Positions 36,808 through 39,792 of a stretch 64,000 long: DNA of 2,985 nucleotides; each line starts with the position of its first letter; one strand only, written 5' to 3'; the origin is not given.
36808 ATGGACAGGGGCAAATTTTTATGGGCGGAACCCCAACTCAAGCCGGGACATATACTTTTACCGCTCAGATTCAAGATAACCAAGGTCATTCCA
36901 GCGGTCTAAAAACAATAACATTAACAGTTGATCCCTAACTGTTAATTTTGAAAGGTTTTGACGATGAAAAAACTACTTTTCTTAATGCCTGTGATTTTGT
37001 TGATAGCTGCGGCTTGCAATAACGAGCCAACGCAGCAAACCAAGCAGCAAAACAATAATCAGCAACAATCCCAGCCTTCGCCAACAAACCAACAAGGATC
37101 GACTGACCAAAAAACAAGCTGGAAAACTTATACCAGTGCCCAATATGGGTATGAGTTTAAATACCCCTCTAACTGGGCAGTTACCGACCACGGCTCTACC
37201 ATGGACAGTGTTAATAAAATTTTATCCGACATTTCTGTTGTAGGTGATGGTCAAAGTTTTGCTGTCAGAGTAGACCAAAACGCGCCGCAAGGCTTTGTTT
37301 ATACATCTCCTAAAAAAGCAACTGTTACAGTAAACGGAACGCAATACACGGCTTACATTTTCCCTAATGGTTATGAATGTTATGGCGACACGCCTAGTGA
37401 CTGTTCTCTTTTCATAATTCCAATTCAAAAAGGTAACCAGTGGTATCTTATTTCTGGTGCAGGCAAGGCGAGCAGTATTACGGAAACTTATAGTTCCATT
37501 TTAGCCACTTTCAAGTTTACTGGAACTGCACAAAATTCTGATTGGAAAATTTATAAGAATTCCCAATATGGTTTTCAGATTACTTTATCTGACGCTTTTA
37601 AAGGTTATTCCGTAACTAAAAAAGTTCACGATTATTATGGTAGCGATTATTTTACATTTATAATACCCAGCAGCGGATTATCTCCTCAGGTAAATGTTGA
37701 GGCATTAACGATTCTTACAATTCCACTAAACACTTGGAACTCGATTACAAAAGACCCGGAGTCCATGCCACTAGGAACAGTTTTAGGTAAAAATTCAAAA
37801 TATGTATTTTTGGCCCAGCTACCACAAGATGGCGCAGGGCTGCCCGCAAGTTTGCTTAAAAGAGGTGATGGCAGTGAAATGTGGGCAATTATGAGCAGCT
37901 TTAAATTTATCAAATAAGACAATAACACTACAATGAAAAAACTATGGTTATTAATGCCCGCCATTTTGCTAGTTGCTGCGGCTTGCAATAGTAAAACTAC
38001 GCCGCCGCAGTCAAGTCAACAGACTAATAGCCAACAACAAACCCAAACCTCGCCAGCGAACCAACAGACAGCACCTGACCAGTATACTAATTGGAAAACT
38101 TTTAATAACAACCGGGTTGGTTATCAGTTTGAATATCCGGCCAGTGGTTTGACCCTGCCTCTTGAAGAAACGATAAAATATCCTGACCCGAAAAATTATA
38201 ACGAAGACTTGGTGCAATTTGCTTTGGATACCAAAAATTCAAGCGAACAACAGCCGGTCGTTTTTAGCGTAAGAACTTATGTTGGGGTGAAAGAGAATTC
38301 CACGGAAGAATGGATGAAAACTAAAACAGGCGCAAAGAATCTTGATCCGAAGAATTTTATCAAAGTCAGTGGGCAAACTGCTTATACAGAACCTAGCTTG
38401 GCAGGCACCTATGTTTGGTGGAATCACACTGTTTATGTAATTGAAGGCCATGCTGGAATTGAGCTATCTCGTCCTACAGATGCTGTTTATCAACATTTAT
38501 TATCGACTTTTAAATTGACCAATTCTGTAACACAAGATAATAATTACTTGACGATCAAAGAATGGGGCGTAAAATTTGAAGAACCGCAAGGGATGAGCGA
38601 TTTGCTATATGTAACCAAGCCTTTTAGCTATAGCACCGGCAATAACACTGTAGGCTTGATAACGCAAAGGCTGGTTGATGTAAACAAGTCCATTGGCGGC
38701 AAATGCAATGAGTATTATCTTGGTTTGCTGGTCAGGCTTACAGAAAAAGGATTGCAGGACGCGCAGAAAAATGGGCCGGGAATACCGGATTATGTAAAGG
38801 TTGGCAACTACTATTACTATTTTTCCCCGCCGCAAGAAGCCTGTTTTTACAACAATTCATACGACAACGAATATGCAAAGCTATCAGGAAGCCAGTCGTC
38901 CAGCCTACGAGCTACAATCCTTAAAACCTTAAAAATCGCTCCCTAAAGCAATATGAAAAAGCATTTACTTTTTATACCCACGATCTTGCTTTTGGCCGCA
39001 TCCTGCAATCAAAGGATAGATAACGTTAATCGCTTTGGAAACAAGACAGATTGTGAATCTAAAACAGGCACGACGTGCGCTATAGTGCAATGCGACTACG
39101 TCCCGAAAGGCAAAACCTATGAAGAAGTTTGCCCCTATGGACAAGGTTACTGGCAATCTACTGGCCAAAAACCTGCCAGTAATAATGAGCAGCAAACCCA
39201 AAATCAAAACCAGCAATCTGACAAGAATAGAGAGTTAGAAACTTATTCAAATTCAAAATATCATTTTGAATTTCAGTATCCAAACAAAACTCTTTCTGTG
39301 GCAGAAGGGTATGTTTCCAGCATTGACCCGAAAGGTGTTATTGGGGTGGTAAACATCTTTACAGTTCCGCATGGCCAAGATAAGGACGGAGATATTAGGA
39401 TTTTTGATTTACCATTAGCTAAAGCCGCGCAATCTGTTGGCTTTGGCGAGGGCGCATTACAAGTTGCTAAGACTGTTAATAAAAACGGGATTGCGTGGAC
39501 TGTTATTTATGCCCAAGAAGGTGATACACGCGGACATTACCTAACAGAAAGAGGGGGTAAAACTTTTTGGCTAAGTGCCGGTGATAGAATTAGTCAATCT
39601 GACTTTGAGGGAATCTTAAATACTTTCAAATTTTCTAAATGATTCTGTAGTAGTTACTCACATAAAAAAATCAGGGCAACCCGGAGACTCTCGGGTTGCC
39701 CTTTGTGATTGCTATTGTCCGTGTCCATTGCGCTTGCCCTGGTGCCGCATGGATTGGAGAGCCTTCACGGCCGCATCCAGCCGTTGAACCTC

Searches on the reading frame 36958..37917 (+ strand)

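Call 5: search_protein_families(library=pfam, proteins=[window:36958-37917:+], max_evalue=0.01)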
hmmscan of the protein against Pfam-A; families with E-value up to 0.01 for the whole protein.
window:36958-37917:+ (319 aa): 2 families
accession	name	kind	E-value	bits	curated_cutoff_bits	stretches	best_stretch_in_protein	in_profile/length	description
PF18933.6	PsbP_2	-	9.7e-07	29.4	27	1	30-82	19-71/184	PsbP-like protein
PF20130.4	DUF6520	-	0.00078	20.2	25.4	0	3-40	1-37/83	Family of unknown function (DUF6520)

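Call 6: search_protein_families(library=padloc, proteins=[window:36958-37917:+], max_evalue=0.01)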
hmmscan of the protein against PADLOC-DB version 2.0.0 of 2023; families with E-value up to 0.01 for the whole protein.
window:36958-37917:+ (319 aa): 0 families

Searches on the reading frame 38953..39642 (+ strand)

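Call 5: search_protein_families(library=pfam, proteins=[window:38953-39642:+], max_evalue=0.01)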
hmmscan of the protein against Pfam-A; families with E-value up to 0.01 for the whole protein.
window:38953-39642:+ (229 aa): 1 family
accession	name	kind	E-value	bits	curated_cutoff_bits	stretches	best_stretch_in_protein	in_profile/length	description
PF18933.6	PsbP_2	-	4.4e-05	24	27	1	75-119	23-68/184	PsbP-like protein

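Call 6: search_protein_families(library=padloc, proteins=[window:38953-39642:+], max_evalue=0.01)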
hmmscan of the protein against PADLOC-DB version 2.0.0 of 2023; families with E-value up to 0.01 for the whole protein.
window:38953-39642:+ (229 aa): 0 families
